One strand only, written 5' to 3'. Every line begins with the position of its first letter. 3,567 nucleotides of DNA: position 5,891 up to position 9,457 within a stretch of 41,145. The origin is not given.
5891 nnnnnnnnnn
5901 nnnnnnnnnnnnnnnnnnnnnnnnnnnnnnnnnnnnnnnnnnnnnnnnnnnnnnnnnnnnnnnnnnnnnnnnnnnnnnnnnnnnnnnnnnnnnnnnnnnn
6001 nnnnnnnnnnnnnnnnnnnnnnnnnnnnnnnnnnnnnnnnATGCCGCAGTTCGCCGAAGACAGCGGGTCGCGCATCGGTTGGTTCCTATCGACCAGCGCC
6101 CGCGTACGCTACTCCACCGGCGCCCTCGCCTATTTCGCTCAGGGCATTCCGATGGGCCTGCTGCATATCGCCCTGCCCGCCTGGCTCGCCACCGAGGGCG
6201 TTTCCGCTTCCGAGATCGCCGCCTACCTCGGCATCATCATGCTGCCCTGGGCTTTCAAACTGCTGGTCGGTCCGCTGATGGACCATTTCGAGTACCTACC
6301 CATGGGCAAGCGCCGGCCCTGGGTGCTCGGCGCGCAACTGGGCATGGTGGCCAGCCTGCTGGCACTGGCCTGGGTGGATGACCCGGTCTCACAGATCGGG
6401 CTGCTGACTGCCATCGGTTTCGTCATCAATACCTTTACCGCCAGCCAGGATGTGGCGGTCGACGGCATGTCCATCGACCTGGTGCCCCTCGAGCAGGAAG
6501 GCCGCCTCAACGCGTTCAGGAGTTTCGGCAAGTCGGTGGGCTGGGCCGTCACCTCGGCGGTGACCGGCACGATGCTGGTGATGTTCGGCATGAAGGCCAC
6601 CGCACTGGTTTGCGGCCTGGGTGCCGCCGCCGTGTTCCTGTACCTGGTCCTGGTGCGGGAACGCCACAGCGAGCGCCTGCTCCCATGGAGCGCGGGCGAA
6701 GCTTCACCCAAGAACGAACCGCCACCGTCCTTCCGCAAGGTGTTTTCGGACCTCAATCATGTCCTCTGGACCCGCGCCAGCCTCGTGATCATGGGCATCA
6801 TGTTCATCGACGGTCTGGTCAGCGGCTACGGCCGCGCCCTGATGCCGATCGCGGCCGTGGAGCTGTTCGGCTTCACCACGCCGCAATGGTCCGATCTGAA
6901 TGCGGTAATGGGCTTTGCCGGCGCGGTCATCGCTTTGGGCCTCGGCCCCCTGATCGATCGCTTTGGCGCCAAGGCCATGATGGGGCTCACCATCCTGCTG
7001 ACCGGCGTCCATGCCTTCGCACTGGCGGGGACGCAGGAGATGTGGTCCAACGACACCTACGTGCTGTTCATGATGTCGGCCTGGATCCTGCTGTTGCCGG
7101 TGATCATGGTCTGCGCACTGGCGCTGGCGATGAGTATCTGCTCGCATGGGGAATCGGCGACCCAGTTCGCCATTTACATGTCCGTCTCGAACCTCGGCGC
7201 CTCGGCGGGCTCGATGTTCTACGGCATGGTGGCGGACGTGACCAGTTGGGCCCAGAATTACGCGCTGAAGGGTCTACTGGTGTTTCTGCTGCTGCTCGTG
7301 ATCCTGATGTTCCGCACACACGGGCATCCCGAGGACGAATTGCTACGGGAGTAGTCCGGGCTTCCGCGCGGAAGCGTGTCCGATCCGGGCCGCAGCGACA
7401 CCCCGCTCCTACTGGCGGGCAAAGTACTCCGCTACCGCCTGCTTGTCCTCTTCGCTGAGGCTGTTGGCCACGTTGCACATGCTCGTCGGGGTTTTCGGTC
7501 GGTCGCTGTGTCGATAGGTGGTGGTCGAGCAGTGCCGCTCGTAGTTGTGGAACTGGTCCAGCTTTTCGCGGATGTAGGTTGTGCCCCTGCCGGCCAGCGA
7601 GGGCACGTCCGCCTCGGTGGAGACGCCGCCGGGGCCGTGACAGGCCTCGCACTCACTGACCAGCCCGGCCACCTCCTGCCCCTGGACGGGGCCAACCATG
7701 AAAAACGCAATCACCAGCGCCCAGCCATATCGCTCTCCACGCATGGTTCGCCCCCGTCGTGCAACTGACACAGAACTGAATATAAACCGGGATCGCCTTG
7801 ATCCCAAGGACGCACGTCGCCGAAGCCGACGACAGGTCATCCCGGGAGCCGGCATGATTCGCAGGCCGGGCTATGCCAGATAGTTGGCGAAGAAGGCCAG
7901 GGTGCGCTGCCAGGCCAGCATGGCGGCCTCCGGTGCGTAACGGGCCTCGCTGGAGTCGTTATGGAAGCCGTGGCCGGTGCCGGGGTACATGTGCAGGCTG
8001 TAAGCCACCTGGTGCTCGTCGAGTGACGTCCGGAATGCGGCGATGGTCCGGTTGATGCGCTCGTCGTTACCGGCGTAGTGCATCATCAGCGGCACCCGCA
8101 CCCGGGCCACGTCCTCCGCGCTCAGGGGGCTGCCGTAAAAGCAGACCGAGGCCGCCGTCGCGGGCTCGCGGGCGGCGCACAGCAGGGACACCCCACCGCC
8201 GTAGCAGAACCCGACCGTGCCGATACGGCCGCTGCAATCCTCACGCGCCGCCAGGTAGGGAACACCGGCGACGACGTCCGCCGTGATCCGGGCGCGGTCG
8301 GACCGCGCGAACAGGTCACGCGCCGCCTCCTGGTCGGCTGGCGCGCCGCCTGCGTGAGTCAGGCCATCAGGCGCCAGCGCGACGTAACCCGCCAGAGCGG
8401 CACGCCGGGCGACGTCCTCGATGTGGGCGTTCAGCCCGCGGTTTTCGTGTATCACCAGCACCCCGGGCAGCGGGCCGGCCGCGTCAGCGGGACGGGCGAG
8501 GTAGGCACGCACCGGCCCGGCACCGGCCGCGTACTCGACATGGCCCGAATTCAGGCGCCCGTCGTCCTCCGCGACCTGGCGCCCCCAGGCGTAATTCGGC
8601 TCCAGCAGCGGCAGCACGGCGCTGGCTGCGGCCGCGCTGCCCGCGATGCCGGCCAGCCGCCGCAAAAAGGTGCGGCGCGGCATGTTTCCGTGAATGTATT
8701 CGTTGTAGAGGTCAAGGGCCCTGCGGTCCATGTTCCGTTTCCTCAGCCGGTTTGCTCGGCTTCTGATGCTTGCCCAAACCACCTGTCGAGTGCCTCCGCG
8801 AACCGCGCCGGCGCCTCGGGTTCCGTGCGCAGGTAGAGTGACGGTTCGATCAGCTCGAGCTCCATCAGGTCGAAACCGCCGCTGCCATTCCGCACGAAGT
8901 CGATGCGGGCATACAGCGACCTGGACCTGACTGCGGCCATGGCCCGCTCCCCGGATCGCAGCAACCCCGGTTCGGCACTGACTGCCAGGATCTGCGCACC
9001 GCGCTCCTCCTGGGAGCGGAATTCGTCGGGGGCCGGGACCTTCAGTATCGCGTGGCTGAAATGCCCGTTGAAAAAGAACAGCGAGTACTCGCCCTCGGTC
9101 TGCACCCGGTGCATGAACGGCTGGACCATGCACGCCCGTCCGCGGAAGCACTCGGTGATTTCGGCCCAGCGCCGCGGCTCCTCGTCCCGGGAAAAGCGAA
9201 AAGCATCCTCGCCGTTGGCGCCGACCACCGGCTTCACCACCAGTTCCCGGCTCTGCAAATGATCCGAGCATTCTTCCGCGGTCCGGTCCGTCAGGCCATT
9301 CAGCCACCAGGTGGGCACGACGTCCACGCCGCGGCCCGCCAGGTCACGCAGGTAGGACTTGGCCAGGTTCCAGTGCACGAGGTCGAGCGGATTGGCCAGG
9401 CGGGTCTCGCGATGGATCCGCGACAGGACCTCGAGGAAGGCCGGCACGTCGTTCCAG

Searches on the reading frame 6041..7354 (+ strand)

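Call 73: search_protein_families(library=pfam, proteins=[window:6041-7354:+], max_evalue=0.00001)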
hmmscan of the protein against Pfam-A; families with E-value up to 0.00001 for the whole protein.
window:6041-7354:+ (437 aa): 3 families
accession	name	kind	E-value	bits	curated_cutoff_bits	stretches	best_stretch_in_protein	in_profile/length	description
PF07690.21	MFS_1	-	1.4e-28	100.3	33.4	2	28-278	2-234/347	Major Facilitator Superfamily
PF03092.22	BT1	-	1.7e-11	44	22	1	34-397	1-377/432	BT1 family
PF13000.13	Acatn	-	3.5e-09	36.2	23.7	1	30-151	8-150/546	Acetyl-coenzyme A transporter 1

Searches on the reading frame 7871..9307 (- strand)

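Call 73: search_protein_families(library=pfam, proteins=[window:7871-9307:-], max_evalue=0.00001)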
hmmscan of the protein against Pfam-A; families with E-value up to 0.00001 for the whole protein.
window:7871-9307:- (478 aa): 3 families
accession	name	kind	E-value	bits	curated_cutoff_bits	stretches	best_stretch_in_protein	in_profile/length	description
PF01738.24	DLH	-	1.3e-47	162.7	21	1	266-477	1-217/217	Dienelactone hydrolase family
PF23678.1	YqhI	-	5.5e-09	35.6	27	1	186-219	2-34/36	YqhI-like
PF00326.27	Peptidase_S9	-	7.6e-06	26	22.6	0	394-466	134-205/213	Prolyl oligopeptidase family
